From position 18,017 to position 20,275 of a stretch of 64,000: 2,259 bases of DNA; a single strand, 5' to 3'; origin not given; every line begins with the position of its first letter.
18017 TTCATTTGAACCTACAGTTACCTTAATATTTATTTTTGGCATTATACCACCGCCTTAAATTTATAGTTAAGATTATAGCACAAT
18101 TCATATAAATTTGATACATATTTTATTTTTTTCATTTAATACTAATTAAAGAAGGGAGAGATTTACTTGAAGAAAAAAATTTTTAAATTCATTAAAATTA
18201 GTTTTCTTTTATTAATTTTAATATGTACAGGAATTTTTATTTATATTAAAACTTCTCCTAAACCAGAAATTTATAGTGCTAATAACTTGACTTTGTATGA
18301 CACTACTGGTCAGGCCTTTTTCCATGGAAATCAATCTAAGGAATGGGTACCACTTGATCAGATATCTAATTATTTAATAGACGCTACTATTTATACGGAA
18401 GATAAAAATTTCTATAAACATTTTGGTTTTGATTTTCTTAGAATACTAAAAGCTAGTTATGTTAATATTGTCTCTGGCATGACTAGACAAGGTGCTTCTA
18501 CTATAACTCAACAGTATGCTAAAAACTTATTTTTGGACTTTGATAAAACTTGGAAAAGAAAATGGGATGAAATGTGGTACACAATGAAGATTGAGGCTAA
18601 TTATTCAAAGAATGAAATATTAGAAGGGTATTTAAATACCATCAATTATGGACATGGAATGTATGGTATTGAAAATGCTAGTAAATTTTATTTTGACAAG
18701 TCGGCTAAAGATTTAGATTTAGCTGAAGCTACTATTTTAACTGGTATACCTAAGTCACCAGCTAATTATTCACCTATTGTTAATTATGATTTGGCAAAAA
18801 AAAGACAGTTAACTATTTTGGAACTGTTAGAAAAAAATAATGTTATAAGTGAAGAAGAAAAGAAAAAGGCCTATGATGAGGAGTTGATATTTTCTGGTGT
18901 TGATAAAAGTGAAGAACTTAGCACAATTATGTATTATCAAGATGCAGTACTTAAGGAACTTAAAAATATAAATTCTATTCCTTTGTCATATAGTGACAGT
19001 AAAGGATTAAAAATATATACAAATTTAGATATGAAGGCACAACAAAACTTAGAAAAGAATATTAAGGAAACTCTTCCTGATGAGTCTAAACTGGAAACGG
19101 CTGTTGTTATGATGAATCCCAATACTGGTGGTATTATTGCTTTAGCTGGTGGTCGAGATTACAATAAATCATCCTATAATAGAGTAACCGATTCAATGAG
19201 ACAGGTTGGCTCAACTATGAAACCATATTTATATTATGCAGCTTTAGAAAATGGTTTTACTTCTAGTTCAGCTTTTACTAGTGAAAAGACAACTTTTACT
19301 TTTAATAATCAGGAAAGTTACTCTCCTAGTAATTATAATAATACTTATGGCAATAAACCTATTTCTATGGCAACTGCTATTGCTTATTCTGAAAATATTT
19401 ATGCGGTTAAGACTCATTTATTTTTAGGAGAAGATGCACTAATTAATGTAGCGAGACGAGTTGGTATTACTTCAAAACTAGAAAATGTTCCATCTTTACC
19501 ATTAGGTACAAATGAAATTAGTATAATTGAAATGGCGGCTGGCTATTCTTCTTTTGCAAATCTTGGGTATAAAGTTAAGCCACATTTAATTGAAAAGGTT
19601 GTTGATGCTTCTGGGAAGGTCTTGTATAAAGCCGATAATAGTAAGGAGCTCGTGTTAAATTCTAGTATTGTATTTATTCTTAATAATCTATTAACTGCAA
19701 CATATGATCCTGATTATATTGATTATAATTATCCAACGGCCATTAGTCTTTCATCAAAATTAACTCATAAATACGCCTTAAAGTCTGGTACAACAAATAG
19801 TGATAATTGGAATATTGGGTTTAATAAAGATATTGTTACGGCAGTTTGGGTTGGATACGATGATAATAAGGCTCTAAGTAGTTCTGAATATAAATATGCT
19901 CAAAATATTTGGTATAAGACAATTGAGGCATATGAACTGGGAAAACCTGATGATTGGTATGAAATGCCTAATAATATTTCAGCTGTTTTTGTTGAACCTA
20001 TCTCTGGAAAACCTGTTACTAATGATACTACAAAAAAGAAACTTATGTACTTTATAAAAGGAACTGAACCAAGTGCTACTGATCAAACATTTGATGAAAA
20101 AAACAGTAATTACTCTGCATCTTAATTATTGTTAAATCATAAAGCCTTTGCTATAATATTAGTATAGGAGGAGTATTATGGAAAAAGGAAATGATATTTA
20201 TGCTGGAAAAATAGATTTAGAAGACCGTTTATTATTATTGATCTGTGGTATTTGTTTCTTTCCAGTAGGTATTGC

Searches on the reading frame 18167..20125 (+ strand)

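Call 70: search_protein_families(library=pfam, proteins=[window:18167-20125:+], max_evalue=0.00001)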
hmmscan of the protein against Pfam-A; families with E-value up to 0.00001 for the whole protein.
window:18167-20125:+ (652 aa): 2 families
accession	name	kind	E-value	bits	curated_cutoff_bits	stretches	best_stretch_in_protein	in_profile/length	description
PF00912.28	Transgly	-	1.4e-61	207.5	27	1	54-220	10-176/178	Transglycosylase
PF00905.27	Transpeptidase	-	1.5e-27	97.1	22.1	1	312-584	2-296/299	Penicillin binding protein transpeptidase domain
